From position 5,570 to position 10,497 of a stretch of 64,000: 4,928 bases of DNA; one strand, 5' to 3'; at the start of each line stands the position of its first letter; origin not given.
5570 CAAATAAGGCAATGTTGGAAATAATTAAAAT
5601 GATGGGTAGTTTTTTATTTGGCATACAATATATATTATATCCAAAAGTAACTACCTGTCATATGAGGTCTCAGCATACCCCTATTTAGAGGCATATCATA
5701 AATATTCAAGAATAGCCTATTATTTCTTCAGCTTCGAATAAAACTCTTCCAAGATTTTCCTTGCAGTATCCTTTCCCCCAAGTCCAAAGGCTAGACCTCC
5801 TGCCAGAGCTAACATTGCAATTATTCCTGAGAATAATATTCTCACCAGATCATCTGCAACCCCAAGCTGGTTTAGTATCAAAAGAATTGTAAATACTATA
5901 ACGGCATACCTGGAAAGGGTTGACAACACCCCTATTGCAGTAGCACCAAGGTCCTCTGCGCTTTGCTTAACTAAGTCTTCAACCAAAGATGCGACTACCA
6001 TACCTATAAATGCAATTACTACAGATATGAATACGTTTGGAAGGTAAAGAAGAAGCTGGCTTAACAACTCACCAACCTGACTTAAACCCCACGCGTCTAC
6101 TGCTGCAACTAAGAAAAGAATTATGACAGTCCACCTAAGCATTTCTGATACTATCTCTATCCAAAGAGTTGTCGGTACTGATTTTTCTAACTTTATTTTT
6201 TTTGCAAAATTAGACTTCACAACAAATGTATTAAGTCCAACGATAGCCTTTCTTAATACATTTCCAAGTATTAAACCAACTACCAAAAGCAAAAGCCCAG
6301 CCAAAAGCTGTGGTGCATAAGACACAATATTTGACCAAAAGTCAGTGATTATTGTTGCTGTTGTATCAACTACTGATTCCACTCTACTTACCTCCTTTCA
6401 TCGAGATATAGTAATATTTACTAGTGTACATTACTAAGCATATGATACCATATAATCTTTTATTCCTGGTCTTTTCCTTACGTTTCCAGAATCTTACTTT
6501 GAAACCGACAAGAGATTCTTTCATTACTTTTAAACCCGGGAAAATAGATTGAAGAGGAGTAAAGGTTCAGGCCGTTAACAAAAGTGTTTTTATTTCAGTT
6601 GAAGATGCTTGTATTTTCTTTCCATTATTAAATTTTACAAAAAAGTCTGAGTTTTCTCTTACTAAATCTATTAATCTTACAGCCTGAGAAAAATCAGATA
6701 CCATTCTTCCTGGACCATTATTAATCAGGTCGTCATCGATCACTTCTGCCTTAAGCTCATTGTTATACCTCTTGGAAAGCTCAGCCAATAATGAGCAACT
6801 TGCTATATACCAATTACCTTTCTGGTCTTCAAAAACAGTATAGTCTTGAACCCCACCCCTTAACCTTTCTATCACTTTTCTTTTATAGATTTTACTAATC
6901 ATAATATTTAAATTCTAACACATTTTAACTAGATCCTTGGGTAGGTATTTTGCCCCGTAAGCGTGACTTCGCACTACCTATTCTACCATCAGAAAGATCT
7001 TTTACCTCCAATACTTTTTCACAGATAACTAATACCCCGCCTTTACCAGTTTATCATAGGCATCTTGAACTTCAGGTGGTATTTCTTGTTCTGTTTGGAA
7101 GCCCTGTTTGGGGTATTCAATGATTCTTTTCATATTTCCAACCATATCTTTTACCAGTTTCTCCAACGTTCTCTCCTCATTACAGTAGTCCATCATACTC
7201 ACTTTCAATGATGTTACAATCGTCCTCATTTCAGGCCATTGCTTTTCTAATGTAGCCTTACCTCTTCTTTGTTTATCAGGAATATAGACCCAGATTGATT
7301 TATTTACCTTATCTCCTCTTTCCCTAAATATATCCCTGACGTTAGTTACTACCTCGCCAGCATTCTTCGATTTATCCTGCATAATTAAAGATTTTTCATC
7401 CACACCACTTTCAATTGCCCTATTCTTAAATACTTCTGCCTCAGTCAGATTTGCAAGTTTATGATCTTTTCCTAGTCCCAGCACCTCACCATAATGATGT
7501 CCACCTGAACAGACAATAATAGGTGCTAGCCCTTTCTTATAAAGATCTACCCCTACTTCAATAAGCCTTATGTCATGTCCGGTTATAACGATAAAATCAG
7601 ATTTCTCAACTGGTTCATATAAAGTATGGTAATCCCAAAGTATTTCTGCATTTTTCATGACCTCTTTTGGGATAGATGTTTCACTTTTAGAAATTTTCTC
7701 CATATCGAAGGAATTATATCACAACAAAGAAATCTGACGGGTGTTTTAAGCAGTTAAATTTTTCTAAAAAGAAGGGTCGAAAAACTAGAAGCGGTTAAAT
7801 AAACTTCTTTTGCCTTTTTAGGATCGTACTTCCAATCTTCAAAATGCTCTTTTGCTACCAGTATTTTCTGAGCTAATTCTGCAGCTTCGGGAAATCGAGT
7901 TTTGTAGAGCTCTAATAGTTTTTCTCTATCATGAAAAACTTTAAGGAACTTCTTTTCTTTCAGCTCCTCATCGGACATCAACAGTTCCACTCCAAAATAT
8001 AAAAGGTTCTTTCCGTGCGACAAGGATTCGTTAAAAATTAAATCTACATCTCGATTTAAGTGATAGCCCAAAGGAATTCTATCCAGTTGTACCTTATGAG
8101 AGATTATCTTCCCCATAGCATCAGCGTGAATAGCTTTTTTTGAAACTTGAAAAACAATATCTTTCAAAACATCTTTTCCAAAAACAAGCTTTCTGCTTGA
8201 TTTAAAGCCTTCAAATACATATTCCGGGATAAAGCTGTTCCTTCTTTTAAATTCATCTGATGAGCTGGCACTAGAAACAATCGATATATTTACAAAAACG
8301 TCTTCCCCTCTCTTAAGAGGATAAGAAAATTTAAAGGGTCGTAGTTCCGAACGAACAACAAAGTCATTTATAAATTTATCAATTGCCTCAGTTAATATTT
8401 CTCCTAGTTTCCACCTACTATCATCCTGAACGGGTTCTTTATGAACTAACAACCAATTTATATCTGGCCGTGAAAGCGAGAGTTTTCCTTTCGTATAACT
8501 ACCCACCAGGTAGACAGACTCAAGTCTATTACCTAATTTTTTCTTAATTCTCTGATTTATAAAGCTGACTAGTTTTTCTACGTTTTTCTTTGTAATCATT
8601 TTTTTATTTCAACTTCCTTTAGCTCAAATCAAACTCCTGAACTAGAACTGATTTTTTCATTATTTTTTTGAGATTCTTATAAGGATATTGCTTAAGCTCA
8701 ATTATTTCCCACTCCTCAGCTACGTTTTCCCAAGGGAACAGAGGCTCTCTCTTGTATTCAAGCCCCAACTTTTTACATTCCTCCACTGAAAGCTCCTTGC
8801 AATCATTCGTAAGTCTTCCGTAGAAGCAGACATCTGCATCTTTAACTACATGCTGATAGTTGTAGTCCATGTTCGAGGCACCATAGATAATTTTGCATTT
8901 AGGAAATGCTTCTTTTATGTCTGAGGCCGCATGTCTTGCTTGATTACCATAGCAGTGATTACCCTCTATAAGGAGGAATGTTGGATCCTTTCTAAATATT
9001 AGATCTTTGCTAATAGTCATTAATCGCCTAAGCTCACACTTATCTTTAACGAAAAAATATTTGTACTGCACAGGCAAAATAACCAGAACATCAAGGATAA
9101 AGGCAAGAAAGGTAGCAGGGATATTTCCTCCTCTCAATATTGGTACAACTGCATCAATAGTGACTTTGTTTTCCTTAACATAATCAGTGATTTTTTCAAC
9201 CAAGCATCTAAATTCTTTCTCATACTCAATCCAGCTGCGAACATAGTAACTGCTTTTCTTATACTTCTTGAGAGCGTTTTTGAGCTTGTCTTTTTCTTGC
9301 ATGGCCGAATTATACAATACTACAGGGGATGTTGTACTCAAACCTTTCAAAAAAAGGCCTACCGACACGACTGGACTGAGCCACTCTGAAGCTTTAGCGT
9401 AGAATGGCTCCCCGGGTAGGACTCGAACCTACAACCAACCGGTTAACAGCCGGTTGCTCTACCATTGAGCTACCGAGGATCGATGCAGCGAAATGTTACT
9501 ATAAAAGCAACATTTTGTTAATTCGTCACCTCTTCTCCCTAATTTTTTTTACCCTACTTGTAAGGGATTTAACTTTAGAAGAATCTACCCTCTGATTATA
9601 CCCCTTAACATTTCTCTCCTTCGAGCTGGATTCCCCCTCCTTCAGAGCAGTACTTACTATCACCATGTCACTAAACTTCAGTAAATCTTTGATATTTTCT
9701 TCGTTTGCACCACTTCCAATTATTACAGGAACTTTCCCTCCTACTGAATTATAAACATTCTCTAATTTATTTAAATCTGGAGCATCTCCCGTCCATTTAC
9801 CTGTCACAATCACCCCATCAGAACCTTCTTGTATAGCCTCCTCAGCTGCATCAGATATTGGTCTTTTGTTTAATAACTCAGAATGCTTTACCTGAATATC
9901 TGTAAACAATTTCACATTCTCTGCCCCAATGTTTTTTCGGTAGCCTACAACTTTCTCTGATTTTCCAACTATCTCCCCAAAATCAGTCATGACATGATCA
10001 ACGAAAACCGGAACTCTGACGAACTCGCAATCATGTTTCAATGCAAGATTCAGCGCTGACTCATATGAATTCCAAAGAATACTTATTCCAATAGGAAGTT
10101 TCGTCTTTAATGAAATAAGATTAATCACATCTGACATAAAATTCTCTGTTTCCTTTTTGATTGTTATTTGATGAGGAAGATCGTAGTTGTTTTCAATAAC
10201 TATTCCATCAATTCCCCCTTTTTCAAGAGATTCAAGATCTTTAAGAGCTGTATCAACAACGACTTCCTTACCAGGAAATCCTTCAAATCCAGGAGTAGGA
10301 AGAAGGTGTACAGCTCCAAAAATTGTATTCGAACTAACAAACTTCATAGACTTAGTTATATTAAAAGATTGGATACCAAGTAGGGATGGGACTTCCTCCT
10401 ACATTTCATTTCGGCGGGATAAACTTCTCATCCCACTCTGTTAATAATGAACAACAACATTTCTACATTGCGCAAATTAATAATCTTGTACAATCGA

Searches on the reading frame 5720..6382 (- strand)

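Call 95: search_protein_families(library=pfam, proteins=[window:5720-6382:-], max_evalue=0.001)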
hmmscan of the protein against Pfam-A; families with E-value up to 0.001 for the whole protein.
window:5720-6382:- (220 aa): 1 family
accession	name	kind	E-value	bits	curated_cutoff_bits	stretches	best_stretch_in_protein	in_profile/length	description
PF05552.17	MS_channel_1st_1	-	1.4e-15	57.4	22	2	105-141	5-41/50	Mechanosensitive ion channel, conserved TM helix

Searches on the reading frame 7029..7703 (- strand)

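Call 95: search_protein_families(library=pfam, proteins=[window:7029-7703:-], max_evalue=0.001)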
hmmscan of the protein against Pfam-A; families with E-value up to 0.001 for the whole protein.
window:7029-7703:- (224 aa): 1 family
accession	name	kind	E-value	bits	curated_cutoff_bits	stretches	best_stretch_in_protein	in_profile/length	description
PF02698.23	DUF218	-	6.6e-10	39.5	27.6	1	36-155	1-103/133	DUF218 domain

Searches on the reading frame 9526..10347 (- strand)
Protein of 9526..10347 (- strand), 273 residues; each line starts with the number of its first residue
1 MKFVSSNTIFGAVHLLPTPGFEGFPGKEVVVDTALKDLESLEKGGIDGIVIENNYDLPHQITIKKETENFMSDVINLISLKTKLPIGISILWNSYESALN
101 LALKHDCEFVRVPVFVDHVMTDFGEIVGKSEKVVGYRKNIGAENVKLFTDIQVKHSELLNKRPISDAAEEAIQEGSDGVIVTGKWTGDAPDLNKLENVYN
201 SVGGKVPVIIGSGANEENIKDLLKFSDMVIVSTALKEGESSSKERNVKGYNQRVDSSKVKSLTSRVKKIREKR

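Call 96: search_protein_families(library=pfam, proteins=[window:9526-10347:-], max_evalue=0.001)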
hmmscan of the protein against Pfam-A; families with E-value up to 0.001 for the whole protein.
window:9526-10347:- (273 aa): 2 families
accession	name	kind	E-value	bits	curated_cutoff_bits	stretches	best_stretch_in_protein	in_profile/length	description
PF03437.21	BtpA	-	1.5e-56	192.1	30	1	7-266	3-252/254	BtpA family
PF00701.28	DHDPS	-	0.00041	19.6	22.1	1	159-216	19-81/289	Dihydrodipicolinate synthetase family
